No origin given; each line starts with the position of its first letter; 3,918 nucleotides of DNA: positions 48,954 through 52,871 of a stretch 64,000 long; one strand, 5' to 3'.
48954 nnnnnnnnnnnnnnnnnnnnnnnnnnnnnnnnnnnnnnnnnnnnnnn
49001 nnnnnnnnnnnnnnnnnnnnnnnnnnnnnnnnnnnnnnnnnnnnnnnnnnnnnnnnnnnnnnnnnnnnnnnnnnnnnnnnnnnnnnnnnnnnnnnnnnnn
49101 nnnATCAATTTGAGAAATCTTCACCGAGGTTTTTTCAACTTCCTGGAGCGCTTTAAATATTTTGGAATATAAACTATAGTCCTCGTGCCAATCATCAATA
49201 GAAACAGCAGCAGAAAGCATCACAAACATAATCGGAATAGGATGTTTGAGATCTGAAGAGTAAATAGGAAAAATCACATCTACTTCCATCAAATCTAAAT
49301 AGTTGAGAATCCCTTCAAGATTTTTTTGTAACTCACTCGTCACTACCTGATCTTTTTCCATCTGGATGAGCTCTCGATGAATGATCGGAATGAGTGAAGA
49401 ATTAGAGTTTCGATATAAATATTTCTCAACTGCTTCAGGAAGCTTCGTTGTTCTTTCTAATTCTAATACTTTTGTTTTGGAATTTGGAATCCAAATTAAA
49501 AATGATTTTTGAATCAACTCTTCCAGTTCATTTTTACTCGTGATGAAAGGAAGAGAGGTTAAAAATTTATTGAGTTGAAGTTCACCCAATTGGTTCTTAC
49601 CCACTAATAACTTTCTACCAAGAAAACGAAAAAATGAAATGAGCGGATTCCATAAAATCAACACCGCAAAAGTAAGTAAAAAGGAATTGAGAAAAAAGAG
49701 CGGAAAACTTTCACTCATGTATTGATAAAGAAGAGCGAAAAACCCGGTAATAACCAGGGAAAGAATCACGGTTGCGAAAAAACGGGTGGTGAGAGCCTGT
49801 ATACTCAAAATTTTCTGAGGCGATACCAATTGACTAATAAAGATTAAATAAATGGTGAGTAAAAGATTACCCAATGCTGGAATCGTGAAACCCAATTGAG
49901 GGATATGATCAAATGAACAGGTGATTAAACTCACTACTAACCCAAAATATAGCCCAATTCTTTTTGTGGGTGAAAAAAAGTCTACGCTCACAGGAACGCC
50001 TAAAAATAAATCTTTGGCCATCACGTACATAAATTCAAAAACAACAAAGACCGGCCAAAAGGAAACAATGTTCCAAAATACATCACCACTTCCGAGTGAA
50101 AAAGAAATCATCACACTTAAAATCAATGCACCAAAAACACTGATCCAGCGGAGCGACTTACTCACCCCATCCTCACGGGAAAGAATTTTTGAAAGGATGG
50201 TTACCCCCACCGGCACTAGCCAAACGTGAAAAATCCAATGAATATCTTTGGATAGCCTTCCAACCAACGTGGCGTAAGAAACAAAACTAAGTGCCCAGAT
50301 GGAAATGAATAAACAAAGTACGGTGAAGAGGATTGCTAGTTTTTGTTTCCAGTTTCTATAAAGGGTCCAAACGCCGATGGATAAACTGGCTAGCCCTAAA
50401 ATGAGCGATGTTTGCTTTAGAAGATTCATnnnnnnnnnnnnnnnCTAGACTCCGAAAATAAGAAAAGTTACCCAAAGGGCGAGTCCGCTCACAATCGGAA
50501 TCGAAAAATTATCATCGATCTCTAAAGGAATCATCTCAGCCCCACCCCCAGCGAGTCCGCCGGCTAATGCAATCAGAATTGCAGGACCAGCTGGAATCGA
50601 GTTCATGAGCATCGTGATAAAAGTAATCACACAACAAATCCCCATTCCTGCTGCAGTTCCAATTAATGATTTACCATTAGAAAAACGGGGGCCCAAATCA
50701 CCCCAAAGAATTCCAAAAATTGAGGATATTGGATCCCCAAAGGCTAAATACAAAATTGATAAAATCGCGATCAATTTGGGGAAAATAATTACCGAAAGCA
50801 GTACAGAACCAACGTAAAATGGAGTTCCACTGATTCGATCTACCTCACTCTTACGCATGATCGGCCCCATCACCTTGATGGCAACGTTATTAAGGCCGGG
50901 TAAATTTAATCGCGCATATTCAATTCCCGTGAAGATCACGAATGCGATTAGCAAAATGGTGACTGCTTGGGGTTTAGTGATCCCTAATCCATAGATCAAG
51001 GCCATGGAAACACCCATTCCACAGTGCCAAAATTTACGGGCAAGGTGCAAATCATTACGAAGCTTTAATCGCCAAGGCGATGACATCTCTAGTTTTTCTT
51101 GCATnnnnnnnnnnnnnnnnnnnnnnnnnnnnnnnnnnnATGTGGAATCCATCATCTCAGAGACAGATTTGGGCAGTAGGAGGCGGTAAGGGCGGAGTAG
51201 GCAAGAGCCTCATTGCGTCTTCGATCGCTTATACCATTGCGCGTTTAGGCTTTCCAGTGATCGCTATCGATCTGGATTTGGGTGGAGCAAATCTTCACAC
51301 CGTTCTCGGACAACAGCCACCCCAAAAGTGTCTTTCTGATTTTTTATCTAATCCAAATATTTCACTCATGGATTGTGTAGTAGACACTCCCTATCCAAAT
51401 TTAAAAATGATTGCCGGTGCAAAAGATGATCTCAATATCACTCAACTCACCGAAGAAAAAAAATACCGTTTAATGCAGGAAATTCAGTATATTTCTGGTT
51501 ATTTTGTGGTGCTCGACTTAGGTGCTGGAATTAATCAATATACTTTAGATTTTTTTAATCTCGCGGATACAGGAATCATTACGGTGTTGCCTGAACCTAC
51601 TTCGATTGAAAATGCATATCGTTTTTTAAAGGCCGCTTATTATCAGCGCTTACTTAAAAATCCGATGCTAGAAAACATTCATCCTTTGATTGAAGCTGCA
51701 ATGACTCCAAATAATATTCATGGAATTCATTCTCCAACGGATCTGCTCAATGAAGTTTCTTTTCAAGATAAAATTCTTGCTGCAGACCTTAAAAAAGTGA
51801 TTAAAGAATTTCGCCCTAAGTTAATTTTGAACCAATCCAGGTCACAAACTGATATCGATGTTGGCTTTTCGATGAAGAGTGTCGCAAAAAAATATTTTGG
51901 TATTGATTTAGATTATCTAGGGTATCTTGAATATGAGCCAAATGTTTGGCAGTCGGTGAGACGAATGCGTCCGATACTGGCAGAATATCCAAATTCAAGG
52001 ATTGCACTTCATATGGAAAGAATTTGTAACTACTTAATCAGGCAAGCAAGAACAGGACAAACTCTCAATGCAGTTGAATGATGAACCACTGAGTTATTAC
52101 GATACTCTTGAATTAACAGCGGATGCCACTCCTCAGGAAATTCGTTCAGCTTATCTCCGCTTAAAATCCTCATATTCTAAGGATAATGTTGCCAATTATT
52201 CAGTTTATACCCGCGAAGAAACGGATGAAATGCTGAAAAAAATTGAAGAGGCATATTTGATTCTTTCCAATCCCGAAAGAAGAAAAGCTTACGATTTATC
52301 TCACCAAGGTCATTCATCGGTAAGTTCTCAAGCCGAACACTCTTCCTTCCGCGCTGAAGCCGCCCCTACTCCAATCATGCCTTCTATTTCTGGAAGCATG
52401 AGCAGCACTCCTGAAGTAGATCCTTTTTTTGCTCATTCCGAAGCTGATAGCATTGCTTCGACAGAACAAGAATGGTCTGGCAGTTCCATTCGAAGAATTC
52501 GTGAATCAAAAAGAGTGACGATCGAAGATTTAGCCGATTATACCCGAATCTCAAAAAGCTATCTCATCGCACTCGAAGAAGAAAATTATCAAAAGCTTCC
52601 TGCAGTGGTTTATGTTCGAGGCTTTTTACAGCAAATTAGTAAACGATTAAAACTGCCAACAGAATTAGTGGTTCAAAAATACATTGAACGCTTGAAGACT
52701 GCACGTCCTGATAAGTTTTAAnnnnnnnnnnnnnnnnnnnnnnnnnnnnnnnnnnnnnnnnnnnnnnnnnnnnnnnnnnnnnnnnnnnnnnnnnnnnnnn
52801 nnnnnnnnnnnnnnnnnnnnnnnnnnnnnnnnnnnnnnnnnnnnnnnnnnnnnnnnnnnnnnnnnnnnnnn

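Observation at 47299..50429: Two-component pair whose NtrC-family regulator has lost both the sigma-54-contact GAFTGA loop and the DNA-binding domain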

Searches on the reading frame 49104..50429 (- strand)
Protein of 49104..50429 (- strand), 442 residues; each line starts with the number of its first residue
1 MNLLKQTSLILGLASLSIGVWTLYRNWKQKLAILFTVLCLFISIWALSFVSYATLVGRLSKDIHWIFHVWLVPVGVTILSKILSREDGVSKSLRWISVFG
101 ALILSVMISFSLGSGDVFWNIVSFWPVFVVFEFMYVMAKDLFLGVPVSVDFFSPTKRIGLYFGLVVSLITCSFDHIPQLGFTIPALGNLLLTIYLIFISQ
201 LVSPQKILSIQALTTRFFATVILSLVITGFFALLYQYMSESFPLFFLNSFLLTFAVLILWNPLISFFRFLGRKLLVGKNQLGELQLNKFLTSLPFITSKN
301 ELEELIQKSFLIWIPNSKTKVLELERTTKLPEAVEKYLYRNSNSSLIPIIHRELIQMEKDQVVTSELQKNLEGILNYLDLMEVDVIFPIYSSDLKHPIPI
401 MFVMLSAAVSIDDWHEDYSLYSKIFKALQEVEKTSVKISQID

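Call 25: search_protein_families(library=pfam, proteins=[window:49104-50429:-], max_evalue=10)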
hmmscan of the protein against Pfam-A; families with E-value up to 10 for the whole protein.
seq(442 aa): 0 families

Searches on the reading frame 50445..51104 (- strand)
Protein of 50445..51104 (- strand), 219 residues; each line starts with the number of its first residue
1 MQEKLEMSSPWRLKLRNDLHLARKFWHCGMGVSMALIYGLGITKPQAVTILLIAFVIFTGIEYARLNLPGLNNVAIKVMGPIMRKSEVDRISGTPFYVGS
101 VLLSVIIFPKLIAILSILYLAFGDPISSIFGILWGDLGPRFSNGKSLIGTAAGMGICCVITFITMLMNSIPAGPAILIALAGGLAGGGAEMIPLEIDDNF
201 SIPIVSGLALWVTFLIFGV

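Call 3: search_protein_families(library=pfam, proteins=[window:50445-51104:-], max_evalue=0.01)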
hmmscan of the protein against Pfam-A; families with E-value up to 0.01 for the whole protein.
window:50445-51104:- (219 aa): 0 families

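Call 19: search_protein_families(library=ncbifam, proteins=[window:50445-51104:-], max_evalue=0.001)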
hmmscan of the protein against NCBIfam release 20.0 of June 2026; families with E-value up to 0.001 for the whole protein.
window:50445-51104:- (219 aa): 0 families

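Call 25: search_protein_families(library=pfam, proteins=[window:50445-51104:-], max_evalue=10)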
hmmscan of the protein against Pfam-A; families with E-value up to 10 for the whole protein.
window:50445-51104:- (219 aa): 0 families

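Call 26: find_homologous_proteins(query=window:50445-51104:-, max_evalue=0.001)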
Query window:50445-51104:- (219 aa): 362 proteins with E <= 0.001 among 1684 candidates; the best 120 are listed.
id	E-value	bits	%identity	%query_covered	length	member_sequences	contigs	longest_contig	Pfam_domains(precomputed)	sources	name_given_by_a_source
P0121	1.4e-136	471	100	100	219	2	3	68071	-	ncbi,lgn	-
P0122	2.1e-122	425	89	100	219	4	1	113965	-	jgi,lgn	-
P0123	3.0e-121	421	87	100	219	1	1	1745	-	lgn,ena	-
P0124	4.8e-121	421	86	100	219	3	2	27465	-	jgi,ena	jgi:dolichol kinase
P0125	7.7e-120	417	87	100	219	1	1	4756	-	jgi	jgi:dolichol kinase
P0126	9.7e-120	416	85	100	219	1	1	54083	-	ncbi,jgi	jgi:dolichol kinase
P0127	1.2e-119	416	86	100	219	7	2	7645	-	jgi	jgi:dolichol kinase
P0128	1.4e-119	416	86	100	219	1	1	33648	-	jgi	-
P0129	2.9e-118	412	86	100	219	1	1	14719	-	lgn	-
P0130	2.0e-117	409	85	100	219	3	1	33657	-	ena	-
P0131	1.6e-116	406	84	100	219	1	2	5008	-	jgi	-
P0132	2.1e-116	405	85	100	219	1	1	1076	-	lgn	-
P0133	2.2e-116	405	85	100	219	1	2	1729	-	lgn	-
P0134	2.0e-114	399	82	100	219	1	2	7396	-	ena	-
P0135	1.4e-112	393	80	100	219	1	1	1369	-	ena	-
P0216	2.8e-63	232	50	98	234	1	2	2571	PF01148.26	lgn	-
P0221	6.7e-62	227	51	95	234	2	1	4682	PF01148.26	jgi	jgi:diacylglycerol kinase (CTP)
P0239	1.4e-60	223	51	96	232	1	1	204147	-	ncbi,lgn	ncbi:diacylglycerol/polyprenol kinase family protein [Bdellovibrionota bacterium FG-1]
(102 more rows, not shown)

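Call 31: find_encoding_contigs(protein=P0239, flank=10000, max_places=1)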
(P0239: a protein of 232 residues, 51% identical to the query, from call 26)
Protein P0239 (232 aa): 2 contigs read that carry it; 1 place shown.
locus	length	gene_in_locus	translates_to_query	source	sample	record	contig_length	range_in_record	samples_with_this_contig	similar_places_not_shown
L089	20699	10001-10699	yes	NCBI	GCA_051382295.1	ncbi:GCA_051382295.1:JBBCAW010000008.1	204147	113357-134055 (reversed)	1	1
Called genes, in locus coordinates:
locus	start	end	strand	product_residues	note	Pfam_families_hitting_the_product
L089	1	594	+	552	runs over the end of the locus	PF00916:Sulfate_transp, PF01740:STAS, PF00027:cNMP_binding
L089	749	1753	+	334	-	PF01336:tRNA_anti-codon, PF01966:HD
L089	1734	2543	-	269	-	PF01026:TatD_DNase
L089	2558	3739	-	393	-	PF07884:VKOR, PF13462:Thioredoxin_4, PF01323:DSBA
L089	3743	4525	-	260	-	PF02683:DsbD_TM, PF13386:DsbD_2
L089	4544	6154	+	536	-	PF00496:SBP_bac_5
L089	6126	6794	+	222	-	PF02578:Cu-oxidase_4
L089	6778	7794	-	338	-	PF00849:PseudoU_synth_2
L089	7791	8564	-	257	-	PF00226:DnaJ, PF12844:HTH_19, PF13413:HTH_25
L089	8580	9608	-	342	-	PF01656:CbiA, PF09140:MipZ (weak), PF10609:ParA, PF13614:AAA_31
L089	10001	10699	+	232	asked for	-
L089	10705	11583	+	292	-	-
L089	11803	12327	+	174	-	PF19502:DUF6036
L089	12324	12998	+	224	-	-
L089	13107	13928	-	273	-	PF14394:DUF4423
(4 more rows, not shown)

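Call 68: search_solved_structures(query=window:50445-51104:-, max_evalue=1)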
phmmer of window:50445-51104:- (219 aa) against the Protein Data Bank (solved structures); distinct sequences matched with E-value up to 1: 0.

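Call 89: find_related_loci(query=A5, collection=metagenome_contigs, flank=6500)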
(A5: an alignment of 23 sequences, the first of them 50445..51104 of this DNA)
Query A5 (219 aa) in metagenome_contigs; peptide patterns used: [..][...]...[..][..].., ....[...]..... (x = any residue, [..] = any of these).
259 stretches matched a pattern; 193 encode a relative of the query (tblastn E <= 1e-3); the best 80 are kept; 80 distinct loci.
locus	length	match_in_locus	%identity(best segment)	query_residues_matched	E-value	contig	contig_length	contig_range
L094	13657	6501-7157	86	1-219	1e-117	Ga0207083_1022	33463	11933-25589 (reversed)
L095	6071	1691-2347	87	1-219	1e-117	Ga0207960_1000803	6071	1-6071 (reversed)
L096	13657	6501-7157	89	1-219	5e-117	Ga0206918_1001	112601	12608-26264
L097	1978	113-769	67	1-219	9e-102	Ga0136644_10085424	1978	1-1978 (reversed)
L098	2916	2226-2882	71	1-219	1e-93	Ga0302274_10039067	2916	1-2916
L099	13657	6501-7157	70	1-219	2e-91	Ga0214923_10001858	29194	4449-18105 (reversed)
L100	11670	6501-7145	75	5-219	4e-91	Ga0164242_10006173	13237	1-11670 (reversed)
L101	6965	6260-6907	63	4-218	1e-90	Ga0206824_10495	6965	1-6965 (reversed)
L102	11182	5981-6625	74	5-219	1e-90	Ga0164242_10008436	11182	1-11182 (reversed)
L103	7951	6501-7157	71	1-219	4e-88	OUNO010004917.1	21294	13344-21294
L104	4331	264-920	70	2-219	5e-88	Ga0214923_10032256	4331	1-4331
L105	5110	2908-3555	51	4-219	4e-69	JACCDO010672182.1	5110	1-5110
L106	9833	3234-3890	50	1-219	6e-68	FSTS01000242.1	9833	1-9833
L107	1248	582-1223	50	6-219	3e-72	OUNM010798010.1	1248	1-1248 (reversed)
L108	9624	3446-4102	49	1-219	5e-67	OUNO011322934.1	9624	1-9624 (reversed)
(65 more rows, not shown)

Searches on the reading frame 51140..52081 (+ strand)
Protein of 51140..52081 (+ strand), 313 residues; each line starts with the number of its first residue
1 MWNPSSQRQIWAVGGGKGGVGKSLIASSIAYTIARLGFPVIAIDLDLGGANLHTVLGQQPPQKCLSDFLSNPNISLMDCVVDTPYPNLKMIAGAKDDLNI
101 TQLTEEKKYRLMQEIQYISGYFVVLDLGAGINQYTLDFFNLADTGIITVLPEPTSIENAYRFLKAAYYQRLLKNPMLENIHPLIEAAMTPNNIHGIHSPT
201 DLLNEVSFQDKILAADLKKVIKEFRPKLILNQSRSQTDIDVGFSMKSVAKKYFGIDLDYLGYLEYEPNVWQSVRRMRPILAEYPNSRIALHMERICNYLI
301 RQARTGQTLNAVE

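Call 19: search_protein_families(library=ncbifam, proteins=[window:51140-52081:+], max_evalue=0.001)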
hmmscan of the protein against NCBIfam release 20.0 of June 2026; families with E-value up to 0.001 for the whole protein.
window:51140-52081:+ (313 aa): 13 families
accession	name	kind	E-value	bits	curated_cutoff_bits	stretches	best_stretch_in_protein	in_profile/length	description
TIGR01969.1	minD_arch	subfamily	2.8e-16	59.5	201.75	1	12-162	4-151/251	cell division ATPase MinD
TIGR01968.1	minD_bact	equivalog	9.3e-16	57.9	212.9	1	10-163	3-155/261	septum site-determining protein MinD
NF008079.0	PRK10818.1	equivalog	1.8e-12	47.2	508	1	10-164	4-158/270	septum site-determining protein MinD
TIGR01007.1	eps_fam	subfamily_domain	3.8e-10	39.6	108.05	1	10-118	19-127/204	polysaccharide biosynthesis tyrosine autokinase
NF041136.1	MrpORP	equivalog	7.2e-10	38.7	450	1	12-59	9-56/365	iron-sulfur cluster carrier protein MrpORP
NF047398.1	AAA_KGGVGR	domain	1e-08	35.7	90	1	10-72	4-68/190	KGGVGR-motif variant AAA ATPase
TIGR03018.1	pepcterm_TyrKin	hypoth_equivalog_domain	8.5e-07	28.5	230.65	1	9-117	36-145/207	XrtA-associated tyrosine autokinase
TIGR03371.1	cellulose_yhjQ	equivalog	2.6e-06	27.1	157.85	1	12-157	5-152/246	cellulose biosynthesis protein BcsQ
NF008669.0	PRK11670.1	equivalog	1.3e-05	24.2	348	1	8-59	107-158/369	iron-sulfur cluster carrier protein ApbC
NF041546.1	ParA_partition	equivalog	3.4e-05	23.5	180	0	12-49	3-40/203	ParA family partition ATPase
TIGR03453.1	partition_RepA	equivalog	3.9e-05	22.6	348.45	1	6-93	102-195/387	plasmid partitioning protein RepA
TIGR03815.1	CpaE_hom_Actino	equivalog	0.00024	20.3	154.45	1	12-60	115-163/340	septum site-determining protein Ssd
NF008568.0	PRK11519.1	equivalog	0.00083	17.6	1068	0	8-104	526-620/720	tyrosine-protein kinase Wzc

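Call 67: search_solved_structures(query=window:51140-52081:+, max_evalue=0.00001)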
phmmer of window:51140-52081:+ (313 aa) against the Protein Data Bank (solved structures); distinct sequences matched with E-value up to 0.00001: 13.
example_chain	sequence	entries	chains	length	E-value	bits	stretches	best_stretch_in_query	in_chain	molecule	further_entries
5j1j_A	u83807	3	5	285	1.2e-20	77.4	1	9-165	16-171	Site-determining protein | Transcriptional antiactivator FleN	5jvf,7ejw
8pb9_A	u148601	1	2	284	1.5e-19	73.7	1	9-165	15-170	Antiactivator FleN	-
8p53_A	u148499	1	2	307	2.1e-19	73.3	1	9-165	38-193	Antiactivator FleN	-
4rz2_A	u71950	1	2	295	3.2e-17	66.1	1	9-165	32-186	Site-determining protein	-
4rz3_A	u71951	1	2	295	4.1e-16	62.5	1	9-165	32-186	Site-determining protein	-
6riq_C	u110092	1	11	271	3.8e-11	46.2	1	9-174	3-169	Site-determining protein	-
3q9l_A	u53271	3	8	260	9e-11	45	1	10-165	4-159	Septum site-determining protein minD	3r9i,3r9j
1ion_A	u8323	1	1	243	3.3e-10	43.1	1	10-156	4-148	PROBABLE CELL DIVISION INHIBITOR MIND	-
1g3q_A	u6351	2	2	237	7.8e-10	41.9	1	10-154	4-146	CELL DIVISION INHIBITOR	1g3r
4v03_A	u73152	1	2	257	1.2e-09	41.3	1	10-163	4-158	SITE-DETERMINING PROTEIN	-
1hyq_A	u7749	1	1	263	9.7e-09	38.3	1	12-161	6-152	CELL DIVISION INHIBITOR (MIND-1)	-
4v02_A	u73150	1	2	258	1.5e-08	37.7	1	10-163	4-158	SITE-DETERMINING PROTEIN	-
3vx3_A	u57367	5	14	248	2.5e-08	36.9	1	9-63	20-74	ATPase involved in chromosome partitioning, ParA/MinD family, Mrp homolog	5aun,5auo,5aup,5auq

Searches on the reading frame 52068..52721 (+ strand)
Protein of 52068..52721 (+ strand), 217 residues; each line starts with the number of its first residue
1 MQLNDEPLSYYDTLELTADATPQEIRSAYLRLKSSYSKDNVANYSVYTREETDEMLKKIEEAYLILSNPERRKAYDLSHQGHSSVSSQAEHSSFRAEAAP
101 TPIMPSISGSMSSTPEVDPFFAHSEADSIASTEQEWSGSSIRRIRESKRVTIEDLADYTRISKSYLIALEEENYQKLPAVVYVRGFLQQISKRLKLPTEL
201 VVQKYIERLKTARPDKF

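Call 19: search_protein_families(library=ncbifam, proteins=[window:52068-52721:+], max_evalue=0.001)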
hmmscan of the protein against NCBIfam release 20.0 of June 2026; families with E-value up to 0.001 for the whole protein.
window:52068-52721:+ (217 aa): 13 families
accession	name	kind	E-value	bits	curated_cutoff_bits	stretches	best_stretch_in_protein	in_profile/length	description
TIGR02349.1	DnaJ_bact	equivalog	1e-13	51.5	377.2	1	9-96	1-83/354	molecular chaperone DnaJ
NF008035.0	PRK10767.1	subfamily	1.7e-10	40.5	338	1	9-95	5-84/374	molecular chaperone DnaJ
NF041534.1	rodZ_Strepcoccus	equivalog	3.7e-10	39.5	375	1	138-205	7-74/275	cytoskeleton protein RodZ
NF010874.0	PRK14281.1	equivalog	6.4e-10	38.7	619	1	9-155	4-139/397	chaperone protein DnaJ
NF010892.0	PRK14299.1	equivalog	7.4e-10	38.5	392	1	9-88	5-78/291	chaperone protein DnaJ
NF050028.1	CldAdptActJ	equivalog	2.6e-08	34.2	150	1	10-75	4-69/93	cold adaptation protein ActJcold adaptation protein ActJ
TIGR03835.1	termin_org_DnaJ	equivalog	5.5e-08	31.7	512.25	1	10-85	4-71/871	terminal organelle assembly protein TopJ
NF037946.1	terminal_TopJ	equivalog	7.6e-08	31.3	300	1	10-96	7-84/810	terminal organelle assembly protein TopJ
NF010871.0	PRK14278.1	equivalog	2.8e-07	29.7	502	1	9-89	4-78/378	molecular chaperone DnaJ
NF010894.0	PRK14301.1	equivalog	5.1e-07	29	548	1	9-95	5-84/373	chaperone protein DnaJ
NF010885.0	PRK14292.1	equivalog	1e-06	28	585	1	9-78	3-66/371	chaperone protein DnaJ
NF010872.0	PRK14279.1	equivalog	9.8e-06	24.9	556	1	9-78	10-74/394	molecular chaperone DnaJ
NF007618.0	PRK10266.1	equivalog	0.0005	19.6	403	1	9-90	5-82/306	curved DNA-binding protein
